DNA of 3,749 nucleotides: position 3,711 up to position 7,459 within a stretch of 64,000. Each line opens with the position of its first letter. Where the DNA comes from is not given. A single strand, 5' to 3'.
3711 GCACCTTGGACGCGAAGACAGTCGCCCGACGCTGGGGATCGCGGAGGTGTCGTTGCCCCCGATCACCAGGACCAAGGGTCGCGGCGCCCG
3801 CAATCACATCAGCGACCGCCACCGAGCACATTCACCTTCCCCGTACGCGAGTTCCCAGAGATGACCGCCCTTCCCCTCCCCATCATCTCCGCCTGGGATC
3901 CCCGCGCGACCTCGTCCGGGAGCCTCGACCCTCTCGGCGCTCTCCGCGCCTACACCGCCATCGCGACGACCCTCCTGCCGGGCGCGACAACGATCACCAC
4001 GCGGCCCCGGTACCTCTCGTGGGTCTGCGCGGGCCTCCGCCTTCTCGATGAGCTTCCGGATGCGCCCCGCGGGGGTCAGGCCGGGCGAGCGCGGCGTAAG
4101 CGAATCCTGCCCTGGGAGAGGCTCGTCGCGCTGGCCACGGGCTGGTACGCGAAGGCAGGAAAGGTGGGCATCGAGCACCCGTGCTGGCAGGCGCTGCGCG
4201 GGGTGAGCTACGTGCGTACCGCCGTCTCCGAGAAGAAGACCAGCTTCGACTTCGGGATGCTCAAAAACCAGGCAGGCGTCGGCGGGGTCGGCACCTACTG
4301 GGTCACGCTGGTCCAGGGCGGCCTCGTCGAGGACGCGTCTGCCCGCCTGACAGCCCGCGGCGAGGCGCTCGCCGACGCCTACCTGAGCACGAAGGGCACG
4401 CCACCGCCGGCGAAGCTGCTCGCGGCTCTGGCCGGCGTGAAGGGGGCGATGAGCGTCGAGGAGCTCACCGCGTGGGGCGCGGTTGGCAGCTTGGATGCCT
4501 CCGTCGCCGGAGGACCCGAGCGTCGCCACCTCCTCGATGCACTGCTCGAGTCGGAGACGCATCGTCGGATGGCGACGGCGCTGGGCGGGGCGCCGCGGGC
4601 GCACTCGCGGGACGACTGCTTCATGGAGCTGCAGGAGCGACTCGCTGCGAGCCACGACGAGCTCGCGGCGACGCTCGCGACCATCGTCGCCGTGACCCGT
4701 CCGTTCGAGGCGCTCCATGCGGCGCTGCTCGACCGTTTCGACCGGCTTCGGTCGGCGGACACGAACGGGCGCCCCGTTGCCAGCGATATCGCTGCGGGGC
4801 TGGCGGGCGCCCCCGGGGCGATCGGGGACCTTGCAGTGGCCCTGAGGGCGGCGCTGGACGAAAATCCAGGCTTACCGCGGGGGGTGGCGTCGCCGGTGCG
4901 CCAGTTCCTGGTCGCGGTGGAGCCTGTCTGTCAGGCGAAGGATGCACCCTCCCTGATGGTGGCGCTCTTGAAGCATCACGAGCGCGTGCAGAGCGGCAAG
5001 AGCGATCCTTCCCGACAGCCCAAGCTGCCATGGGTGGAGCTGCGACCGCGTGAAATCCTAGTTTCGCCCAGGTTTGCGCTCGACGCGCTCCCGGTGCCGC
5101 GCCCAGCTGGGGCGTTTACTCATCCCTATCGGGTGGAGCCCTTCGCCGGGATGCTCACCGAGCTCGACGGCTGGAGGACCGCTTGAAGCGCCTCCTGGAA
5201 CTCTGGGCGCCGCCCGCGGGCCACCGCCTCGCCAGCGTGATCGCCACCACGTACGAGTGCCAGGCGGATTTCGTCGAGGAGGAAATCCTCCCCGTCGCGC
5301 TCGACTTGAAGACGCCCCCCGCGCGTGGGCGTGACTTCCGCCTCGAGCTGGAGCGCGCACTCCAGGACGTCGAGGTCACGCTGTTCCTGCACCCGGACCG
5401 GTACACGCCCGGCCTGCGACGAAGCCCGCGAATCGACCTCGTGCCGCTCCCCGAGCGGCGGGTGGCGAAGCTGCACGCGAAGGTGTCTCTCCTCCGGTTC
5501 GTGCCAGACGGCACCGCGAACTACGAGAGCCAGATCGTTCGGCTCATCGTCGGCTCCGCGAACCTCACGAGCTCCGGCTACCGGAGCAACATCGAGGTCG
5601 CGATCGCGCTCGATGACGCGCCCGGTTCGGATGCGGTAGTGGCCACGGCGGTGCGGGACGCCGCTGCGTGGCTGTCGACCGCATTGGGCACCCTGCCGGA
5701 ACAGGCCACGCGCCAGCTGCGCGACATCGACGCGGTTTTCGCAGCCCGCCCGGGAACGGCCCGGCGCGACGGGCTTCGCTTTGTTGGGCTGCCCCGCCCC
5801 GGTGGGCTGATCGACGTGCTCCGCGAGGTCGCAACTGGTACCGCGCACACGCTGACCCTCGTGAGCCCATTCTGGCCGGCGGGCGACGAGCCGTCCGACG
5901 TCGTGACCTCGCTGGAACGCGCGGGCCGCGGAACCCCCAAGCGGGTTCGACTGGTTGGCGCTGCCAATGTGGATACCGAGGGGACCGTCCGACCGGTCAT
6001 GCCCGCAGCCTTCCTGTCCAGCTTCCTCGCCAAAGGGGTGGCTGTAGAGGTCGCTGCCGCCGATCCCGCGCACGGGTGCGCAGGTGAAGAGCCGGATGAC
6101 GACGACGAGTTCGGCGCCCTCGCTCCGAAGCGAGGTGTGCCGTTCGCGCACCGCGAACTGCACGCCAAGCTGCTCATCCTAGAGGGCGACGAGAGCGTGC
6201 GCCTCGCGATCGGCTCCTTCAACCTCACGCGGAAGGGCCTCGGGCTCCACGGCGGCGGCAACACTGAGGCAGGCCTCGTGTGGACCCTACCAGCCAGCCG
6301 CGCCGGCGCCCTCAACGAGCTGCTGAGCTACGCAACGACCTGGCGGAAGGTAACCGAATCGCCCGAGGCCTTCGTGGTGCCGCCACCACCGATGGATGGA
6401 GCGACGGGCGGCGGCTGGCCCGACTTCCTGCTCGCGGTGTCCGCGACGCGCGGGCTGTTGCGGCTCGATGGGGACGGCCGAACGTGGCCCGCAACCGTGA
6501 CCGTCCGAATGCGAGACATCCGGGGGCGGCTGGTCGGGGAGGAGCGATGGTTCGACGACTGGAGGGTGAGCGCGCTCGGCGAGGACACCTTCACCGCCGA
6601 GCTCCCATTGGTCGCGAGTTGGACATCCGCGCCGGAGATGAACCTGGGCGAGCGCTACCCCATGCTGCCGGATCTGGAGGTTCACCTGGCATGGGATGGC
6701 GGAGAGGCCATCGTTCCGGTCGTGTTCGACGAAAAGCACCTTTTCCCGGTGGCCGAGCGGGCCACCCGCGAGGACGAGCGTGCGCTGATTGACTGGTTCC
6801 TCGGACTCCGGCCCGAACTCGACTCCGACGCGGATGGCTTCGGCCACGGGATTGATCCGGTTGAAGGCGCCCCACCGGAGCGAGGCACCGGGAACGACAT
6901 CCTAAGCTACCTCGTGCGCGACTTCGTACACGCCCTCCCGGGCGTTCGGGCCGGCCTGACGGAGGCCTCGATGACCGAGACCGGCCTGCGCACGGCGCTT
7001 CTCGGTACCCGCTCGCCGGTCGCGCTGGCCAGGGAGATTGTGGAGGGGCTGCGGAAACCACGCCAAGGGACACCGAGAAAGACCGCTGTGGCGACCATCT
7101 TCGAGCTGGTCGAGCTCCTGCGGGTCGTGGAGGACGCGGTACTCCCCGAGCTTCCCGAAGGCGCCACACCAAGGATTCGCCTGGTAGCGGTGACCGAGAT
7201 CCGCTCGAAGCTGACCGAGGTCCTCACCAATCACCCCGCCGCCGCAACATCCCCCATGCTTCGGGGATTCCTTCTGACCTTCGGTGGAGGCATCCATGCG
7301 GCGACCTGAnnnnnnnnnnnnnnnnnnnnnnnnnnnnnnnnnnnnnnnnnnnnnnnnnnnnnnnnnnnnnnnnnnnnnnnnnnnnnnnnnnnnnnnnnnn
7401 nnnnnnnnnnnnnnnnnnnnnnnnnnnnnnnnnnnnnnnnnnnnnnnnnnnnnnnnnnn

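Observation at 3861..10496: Unassigned three-gene operon: 441-aa unknown protein + 708-aa double-HKD PLD protein + 1070-aa SNF2-type helicase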

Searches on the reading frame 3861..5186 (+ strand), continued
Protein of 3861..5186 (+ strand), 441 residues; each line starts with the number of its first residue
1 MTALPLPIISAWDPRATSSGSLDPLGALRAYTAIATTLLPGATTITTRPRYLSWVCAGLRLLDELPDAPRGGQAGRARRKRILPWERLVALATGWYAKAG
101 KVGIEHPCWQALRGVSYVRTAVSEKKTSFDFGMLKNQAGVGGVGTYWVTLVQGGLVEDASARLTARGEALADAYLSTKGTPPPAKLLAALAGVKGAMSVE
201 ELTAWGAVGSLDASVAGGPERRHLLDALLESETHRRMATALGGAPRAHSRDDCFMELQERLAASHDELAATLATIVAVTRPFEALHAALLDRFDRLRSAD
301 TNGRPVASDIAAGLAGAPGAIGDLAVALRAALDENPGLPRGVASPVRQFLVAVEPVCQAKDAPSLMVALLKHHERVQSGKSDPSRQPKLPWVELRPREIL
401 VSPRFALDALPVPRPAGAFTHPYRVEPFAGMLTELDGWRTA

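Call 98: search_protein_families(library=padloc, proteins=[L002:16332-20594:+, L002:3331-4770:+, L003:3530-6187:+, L003:1726-2817:+], max_evalue=1e-20)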
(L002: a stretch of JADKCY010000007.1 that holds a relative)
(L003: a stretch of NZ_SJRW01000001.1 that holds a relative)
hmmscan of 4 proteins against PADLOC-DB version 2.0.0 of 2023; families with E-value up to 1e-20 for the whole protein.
L002:16332-20594:+ (1420 aa): 7 families
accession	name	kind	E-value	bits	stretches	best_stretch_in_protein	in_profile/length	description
PDLC03614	REase_MTase_IIG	-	5.1e-167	555.9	3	640-1033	478-887/1584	Type IIG restriction enzyme-methyltransferase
PDLC03611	REase_MTase_IIG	-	2.9e-148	493.6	2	670-1265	495-1071/1532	Type IIG restriction enzyme-methyltransferase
PDLC02643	DrmMI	-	3.2e-49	165.7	1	313-802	173-695/1347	DrmMI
PDLC02638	DrmMI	-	4.4e-40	135.6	1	343-802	205-694/935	DrmMI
PDLC02639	DrmMI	-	5.3e-22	75.9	0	569-803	127-364/803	DrmMI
PDLC03622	REase_MTase_IIG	-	5.4e-22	75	0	1105-1196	805-895/1524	Type IIG restriction enzyme-methyltransferase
PDLC02644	DrmMI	-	9.6e-21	71.4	0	674-803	48-206/988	DrmMI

L002:3331-4770:+ (479 aa): 0 families

L003:3530-6187:+ (885 aa): 0 families

L003:1726-2817:+ (363 aa): 0 families

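Call 101: find_homologous_proteins(query=P0267, max_evalue=0.001)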
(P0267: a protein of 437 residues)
Query P0267 (437 aa): 2 proteins with E <= 0.001 among 6625 candidates.
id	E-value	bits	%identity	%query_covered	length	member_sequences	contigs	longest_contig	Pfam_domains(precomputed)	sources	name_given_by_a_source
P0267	4.7e-286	966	100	100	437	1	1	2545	-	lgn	-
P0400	2.3e-41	160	32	98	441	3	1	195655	-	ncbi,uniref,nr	ncbi:hypothetical protein [Clostridium sp. YIM B02569]|uniref:hypothetical protein n=1 Tax=Clostridi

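Call 102: find_encoding_contigs(protein=P0400, flank=8000, max_places=2)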
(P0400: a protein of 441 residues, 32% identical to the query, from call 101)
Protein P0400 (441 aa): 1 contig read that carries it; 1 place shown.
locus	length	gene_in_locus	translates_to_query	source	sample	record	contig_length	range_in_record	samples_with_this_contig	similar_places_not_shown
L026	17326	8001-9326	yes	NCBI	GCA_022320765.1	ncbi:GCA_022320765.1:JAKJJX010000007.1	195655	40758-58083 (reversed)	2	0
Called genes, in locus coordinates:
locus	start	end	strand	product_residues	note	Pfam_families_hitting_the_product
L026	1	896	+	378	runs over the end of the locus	PF14243:R2K_3, PF18299:R2K_2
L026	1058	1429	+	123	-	-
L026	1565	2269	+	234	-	-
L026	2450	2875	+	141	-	PF18812:PBECR3 (weak), PF14076:DUF4258 (faint)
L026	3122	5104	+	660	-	PF00004:AAA (faint), PF28530:DUF8426, PF07728:AAA_5, PF28529:McrB_lid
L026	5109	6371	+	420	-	PF10117:McrBC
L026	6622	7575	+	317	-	PF08279:HTH_11 (faint), PF13280:WYL, PF25583:WCX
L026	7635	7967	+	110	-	-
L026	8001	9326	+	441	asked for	-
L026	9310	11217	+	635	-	PF13091:PLDc_2 (faint)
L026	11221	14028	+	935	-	PF00176:SNF2-rel_dom, PF00270:DEAD (faint), PF04851:ResIII, PF00271:Helicase_C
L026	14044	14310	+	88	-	-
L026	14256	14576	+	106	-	-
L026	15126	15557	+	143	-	PF14338:Mrr_N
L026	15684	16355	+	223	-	-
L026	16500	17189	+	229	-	-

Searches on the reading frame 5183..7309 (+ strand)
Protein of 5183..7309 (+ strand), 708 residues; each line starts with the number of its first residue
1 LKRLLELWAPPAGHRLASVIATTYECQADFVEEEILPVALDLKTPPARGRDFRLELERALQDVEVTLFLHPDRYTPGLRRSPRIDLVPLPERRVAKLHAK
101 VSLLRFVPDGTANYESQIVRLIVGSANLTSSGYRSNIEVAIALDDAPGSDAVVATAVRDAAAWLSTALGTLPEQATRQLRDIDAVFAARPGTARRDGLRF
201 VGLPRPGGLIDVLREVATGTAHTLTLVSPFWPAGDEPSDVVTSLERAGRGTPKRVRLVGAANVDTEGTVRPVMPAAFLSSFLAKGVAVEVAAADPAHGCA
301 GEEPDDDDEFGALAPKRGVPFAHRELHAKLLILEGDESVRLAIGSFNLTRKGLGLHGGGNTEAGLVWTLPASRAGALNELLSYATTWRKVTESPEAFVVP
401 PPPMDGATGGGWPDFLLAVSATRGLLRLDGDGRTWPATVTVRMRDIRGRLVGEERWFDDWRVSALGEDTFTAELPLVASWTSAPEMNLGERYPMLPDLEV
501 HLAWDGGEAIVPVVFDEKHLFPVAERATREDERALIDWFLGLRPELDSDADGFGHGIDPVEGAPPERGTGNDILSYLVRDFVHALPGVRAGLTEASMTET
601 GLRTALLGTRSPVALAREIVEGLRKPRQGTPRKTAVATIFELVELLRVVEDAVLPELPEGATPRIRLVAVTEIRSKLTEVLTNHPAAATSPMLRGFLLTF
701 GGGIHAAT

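Call 3: search_protein_families(library=pfam, proteins=[window:5183-7309:+], max_evalue=0.1)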
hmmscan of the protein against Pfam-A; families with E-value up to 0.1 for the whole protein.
window:5183-7309:+ (708 aa): 2 families
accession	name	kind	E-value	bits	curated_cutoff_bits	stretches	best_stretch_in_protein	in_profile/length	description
PF13091.12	PLDc_2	-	1.2e-09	38.6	27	2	282-369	33-117/132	PLD-like domain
PF09565.16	RE_NgoFVII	-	0.04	13.7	23.8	0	116-147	104-136/162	NgoFVII restriction endonuclease N-terminal PLD domain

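Call 4: search_protein_families(library=padloc, proteins=[window:5183-7309:+], max_evalue=0.1)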
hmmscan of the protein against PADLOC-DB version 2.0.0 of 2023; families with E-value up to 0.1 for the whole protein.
window:5183-7309:+ (708 aa): 8 families
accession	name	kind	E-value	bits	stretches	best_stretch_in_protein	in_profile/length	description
PDLC03829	ZacB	-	3.7e-21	73.6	1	4-383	10-349/586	-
PDLC04553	PDC-M27B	-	4e-10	37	2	326-370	285-333/635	-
PDLC02614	DrmC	-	4.6e-07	27.7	2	120-146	112-138/153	DrmC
PDLC02588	DrmC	-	4.1e-05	21.3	1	120-146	204-230/256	DrmC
PDLC02607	DrmC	-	0.00036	17.9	1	121-146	215-240/265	DrmC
PDLC02606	DrmC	-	0.0023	15.7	0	120-142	134-156/182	DrmC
PDLC02597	DrmC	-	0.015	13.1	0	122-149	198-225/242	DrmC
PDLC02587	DrmC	-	0.029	11.3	1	120-147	216-243/267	DrmC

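Call 5: search_protein_families(library=ncbifam, proteins=[window:5183-7309:+], max_evalue=0.1)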
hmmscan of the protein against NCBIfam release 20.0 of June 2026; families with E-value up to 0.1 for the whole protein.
window:5183-7309:+ (708 aa): 1 family
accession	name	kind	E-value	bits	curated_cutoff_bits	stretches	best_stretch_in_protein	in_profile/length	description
NF038319.1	DISARM_DrmC_I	equivalog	5.2e-06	26.2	133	1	120-148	195-223/236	DISARM system phospholipase D-like protein DrmC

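Call 33: search_solved_structures(query=window:5183-7306:+, max_evalue=0.1)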
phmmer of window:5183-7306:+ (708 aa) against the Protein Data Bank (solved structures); distinct sequences matched with E-value up to 0.1: 0.

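Call 38: search_dna_similar(query=window:5183-7306:+, collection=plasmids, mode=protein, max_evalue=0.001, max_rows=40, rows=best)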
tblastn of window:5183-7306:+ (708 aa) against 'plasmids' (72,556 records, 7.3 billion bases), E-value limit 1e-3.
No match.

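Call 47: find_homologous_proteins(query=window:5183-7306:+, max_evalue=0.001)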
Query window:5183-7306:+ (708 aa): 182 proteins with E <= 0.001 among 8000 candidates; the best 120 are listed.
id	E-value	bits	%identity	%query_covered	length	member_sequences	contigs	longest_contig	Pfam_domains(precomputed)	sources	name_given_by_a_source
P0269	0.0e+0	1575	100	100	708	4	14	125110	PF13091.13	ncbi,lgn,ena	-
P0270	0.0e+0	1414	89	100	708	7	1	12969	PF13091.13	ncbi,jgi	jgi:phosphatidylserine/phosphatidylglycerophosphate/cardiolipin synthase-like enzyme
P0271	0.0e+0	1338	85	100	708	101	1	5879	PF13091.13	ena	-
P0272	0.0e+0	1288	82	100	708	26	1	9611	PF13091.13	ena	-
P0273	0.0e+0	1249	79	100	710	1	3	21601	PF13091.13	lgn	-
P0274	0.0e+0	1239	79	100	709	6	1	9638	PF13091.13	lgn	-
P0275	0.0e+0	1088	71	100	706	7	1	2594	PF13091.13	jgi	-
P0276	0.0e+0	1085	71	100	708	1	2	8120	PF13091.13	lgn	-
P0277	8.0e-271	919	61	100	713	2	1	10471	PF13091.13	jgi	-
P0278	2.5e-258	878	78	72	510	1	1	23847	-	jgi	jgi:hypothetical protein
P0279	8.6e-247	840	57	100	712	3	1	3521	PF13091.13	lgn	-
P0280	1.5e-243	829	57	99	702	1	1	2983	PF13091.13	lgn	-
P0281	7.3e-243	827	57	99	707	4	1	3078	PF13091.13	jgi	-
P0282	1.5e-241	822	57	98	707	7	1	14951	PF13091.13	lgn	-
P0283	1.6e-239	816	56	99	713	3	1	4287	PF13091.13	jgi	jgi:hypothetical protein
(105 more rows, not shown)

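Call 64: predict_structure(alignment_id=A3)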
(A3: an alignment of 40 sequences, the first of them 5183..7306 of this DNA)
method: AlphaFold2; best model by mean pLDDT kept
length: 708 residues; sequences in the alignment: 40
mean_pLDDT: 79.5   pTM: 0.70
mean pLDDT of the five models: 79.5, 79.4, 77.4, 76.9, 73.3
residues with pLDDT >= 90: 287; 70-90: 258; 50-70: 72; < 50: 91
segments of 3 or more residues with pLDDT < 50: 300-320, 406-409, 525-579, 701-708
pLDDT, mean of each block of 10 residues (from residue 1): 83 95 93 92 75 81 93 85 89 87 94 91 90 85 95 97 91 94 96 92 89 88 93 79 91 95 85 92 95 75 40 39 78 94 89 78 94 83 92 89 57 87 91 91 74 78 84 87 56 77 91 86 48 39 35 29 35 46 65 75 85 88 74 74 85 85 91 91 78 62 38
secondary structure, 60 per line:
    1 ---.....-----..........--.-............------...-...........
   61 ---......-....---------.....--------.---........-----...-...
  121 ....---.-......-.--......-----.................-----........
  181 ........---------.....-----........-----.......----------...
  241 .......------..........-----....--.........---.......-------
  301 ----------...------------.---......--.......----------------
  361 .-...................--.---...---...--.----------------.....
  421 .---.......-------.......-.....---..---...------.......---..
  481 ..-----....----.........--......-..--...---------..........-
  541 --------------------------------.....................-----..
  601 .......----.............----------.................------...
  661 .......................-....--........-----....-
elements in order (helices of 4 or more, strands of 3 or more residues): H4-8 E14-23 H28-39 H50-60 E64-69 E84-88 E101-108 E118-124 H130-135 E140-145 H151-167 H173-188 E198-202 H208-215 E221-227 H238-247 E254-263 E269-272 H275-283 E287-293 E330-335 E338-344 E363-370 H371-381 E388-390 E416-421 E425-431 E439-445 H447-451 E460-462 E469-475 H479-482 H488-491 E496-504 E507-512 H530-539 H573-593 H599-607 H612-624 H635-651 H658-683 H685-688 H691-698 H704-707
